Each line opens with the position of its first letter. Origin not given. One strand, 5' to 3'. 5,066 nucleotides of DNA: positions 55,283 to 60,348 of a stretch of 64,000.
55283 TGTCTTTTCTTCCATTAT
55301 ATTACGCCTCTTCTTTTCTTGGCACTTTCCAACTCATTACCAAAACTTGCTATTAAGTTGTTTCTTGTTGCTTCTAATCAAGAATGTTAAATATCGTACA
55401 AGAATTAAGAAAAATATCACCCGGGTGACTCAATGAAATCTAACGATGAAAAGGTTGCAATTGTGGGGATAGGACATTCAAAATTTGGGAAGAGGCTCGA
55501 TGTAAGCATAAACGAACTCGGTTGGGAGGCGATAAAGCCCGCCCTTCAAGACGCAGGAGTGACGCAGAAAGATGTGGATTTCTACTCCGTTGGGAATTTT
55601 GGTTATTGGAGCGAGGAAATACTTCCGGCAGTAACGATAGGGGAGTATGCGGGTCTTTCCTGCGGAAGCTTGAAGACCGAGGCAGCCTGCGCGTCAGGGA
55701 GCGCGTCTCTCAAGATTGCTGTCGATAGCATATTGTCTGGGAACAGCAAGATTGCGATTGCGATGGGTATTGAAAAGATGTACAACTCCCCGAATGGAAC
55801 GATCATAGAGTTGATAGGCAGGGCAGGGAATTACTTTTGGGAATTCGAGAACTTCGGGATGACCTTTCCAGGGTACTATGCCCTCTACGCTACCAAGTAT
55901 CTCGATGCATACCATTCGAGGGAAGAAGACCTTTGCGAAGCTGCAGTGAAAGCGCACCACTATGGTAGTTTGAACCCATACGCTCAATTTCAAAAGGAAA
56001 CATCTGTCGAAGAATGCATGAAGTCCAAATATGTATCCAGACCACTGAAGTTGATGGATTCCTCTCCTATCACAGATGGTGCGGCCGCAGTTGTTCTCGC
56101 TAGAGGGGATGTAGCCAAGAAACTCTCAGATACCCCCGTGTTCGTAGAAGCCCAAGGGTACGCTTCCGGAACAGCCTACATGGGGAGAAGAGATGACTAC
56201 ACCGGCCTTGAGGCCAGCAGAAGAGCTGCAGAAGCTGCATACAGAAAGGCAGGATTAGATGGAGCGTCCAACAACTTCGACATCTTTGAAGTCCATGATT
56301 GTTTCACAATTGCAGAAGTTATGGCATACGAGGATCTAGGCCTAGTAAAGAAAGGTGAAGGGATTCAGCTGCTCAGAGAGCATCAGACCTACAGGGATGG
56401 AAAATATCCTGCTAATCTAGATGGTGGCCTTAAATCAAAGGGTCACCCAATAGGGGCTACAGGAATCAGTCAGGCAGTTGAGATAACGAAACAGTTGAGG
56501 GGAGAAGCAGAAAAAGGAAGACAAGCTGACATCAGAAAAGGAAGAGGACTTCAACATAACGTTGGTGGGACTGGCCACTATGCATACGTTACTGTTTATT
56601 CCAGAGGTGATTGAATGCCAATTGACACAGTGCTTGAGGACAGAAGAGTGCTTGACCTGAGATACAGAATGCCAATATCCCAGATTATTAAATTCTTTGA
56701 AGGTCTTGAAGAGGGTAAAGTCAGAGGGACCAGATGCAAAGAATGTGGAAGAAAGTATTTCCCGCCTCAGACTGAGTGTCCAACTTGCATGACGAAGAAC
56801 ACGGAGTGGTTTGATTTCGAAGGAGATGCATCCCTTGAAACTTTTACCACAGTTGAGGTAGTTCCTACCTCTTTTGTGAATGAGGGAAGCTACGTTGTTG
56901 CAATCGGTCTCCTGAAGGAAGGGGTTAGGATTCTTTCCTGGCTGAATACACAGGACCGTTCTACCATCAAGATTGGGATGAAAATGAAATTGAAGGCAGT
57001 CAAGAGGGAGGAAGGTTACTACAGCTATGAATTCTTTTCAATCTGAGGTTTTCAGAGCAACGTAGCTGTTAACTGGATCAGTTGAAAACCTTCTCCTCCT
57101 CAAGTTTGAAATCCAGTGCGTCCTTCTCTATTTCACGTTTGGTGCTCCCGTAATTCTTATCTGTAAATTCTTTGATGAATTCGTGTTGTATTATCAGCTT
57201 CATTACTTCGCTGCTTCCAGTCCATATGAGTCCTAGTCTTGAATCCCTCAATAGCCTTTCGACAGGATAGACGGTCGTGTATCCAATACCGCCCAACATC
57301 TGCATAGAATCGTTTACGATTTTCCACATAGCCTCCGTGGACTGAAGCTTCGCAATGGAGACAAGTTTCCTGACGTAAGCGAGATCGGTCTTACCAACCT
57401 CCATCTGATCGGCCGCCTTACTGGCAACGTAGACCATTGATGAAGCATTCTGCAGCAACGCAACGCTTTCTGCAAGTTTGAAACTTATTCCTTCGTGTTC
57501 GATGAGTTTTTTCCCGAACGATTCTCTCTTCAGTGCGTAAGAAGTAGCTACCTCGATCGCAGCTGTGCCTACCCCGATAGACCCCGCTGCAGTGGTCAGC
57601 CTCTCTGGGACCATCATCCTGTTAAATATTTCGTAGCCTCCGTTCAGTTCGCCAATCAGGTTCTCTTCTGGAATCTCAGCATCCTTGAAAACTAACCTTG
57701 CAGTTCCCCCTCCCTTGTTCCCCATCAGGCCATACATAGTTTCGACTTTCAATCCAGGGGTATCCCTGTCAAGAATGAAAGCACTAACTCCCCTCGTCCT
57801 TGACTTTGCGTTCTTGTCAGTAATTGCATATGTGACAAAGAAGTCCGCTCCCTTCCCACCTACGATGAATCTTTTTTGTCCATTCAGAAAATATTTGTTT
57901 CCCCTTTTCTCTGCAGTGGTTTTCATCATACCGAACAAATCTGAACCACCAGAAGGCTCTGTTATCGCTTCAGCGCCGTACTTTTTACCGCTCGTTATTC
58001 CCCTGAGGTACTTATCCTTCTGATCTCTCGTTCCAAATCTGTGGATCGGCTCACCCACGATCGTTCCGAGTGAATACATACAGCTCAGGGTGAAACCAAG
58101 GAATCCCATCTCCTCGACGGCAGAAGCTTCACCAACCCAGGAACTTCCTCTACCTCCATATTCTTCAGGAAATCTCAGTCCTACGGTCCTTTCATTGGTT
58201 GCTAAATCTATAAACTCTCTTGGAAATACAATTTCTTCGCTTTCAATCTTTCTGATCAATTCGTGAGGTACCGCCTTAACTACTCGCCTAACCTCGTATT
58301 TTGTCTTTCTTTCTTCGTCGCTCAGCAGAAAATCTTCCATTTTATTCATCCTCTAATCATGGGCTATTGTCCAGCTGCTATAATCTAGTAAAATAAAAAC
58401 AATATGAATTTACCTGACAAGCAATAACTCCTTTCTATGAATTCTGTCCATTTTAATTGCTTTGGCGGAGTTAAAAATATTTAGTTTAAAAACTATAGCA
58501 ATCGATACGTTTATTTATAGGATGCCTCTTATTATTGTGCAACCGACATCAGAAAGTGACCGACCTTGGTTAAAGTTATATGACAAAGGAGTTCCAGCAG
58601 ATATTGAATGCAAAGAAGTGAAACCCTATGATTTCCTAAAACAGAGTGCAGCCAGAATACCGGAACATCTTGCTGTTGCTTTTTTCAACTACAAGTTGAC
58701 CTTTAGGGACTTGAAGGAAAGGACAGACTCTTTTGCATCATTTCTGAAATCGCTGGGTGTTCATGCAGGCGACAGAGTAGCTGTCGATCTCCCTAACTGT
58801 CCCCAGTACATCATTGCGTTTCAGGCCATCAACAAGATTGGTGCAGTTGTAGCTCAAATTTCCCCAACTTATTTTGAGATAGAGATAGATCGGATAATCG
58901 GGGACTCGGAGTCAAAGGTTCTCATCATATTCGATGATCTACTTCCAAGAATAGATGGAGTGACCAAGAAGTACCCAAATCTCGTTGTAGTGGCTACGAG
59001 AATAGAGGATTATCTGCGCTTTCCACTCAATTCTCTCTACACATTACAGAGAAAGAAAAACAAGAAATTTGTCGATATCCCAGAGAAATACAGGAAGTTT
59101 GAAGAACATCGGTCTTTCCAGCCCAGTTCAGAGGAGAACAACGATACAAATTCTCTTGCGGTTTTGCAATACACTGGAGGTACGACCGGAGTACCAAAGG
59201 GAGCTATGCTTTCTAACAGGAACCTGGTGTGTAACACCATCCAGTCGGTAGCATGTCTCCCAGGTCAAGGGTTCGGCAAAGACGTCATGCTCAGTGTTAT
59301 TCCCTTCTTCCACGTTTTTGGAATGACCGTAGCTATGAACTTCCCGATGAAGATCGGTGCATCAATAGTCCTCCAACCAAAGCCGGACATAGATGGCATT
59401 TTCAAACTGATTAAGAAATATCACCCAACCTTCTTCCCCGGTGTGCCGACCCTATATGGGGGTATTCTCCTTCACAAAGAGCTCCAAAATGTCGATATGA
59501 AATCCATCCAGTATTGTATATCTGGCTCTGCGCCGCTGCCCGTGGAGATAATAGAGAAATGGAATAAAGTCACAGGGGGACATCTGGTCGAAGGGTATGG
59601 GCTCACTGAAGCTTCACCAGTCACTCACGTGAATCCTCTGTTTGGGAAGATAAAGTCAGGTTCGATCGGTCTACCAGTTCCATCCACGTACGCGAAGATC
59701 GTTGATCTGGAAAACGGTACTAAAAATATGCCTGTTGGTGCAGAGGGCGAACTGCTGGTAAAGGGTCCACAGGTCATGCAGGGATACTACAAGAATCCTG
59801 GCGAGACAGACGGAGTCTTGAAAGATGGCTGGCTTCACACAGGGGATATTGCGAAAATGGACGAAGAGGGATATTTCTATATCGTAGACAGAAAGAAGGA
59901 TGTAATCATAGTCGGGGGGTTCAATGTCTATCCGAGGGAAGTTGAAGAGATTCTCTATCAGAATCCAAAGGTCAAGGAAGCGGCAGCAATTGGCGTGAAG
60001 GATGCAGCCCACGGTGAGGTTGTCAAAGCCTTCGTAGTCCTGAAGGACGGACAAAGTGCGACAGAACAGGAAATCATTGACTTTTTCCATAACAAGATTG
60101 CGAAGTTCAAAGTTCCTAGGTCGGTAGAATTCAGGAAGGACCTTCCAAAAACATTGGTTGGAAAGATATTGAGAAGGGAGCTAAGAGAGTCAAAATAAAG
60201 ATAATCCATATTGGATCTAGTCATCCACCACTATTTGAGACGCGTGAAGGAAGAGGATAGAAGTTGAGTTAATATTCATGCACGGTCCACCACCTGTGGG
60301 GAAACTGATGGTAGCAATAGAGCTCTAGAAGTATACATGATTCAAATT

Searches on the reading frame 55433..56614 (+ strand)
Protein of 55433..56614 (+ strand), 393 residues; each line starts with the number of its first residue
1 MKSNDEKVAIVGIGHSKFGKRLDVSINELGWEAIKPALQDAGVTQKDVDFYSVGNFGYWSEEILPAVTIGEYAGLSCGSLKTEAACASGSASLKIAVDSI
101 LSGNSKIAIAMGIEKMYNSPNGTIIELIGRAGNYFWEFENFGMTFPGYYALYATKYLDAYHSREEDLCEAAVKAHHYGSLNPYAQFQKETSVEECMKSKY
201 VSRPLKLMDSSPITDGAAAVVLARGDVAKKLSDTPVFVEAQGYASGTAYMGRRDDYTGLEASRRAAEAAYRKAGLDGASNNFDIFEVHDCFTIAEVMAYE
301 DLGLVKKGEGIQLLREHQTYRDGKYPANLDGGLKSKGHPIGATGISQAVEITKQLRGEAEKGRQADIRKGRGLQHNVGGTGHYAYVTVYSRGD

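Call 11: search_protein_families(library=pfam, proteins=[window:55433-56614:+], max_evalue=0.01)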
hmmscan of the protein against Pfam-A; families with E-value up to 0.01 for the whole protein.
window:55433-56614:+ (393 aa): 4 families
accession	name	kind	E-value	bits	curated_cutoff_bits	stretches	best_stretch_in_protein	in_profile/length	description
PF22691.2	Thiolase_C_1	-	3e-39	134.5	28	1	244-391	3-144/144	Thiolase C-terminal domain-like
PF00108.29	Thiolase_N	-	6.1e-21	75.4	26.4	1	8-224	1-258/260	Thiolase, N-terminal domain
PF02803.24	Thiolase_C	-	8.3e-09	35.6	27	1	264-361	26-103/123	Thiolase, C-terminal domain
PF00109.32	ketoacyl-synt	-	1.6e-05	25.1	20.8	1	71-118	159-206/252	Beta-ketoacyl synthase, N-terminal domain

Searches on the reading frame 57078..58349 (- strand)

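Call 11: search_protein_families(library=pfam, proteins=[window:57078-58349:-], max_evalue=0.01)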
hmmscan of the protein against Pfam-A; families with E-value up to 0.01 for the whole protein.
window:57078-58349:- (423 aa): 5 families
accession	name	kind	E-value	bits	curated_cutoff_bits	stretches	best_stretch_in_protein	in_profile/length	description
PF00441.29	Acyl-CoA_dh_1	-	2.7e-35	122.1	22.4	1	236-389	1-147/150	Acyl-CoA dehydrogenase, C-terminal domain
PF02770.24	Acyl-CoA_dh_M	-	1.6e-21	76.7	33.3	1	127-223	2-96/97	Acyl-CoA dehydrogenase, middle domain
PF02771.21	Acyl-CoA_dh_N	-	1.7e-20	74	22.9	1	10-122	1-113/113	Acyl-CoA dehydrogenase, N-terminal domain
PF08028.16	Acyl-CoA_dh_2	-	1.1e-12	48.8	22.7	1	252-373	2-126/134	Acyl-CoA dehydrogenase, C-terminal domain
PF22924.1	ACOX_C_alpha1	-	8.7e-06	26.1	27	1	246-385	4-162/169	Acyl-CoA oxidase, C-alpha1 domain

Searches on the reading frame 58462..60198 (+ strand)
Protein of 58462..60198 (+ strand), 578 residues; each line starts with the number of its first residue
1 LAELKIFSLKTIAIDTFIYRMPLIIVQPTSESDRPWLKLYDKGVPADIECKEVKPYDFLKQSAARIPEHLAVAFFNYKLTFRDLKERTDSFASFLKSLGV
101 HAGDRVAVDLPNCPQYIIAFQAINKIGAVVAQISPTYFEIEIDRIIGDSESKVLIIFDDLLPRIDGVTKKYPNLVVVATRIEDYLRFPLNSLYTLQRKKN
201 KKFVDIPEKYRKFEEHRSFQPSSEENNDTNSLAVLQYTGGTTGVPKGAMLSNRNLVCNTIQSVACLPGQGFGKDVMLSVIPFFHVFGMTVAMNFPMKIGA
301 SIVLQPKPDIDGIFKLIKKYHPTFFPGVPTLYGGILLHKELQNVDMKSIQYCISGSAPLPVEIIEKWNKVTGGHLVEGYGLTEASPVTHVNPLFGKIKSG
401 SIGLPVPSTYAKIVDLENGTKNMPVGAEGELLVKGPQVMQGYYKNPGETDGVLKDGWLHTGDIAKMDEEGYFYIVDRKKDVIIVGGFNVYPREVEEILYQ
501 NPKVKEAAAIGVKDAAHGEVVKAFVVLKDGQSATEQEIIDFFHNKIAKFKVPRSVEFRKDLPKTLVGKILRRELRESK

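Call 11: search_protein_families(library=pfam, proteins=[window:58462-60198:+], max_evalue=0.01)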
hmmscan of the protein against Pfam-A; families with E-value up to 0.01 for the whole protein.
window:58462-60198:+ (578 aa): 2 families
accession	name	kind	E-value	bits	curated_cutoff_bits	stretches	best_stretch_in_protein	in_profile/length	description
PF00501.34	AMP-binding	-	5.1e-93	312.3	29.9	1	60-443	2-384/384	AMP-binding enzyme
PF13193.12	AMP-binding_C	-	1.9e-20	74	24.5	1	493-568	1-76/76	AMP-binding enzyme C-terminal domain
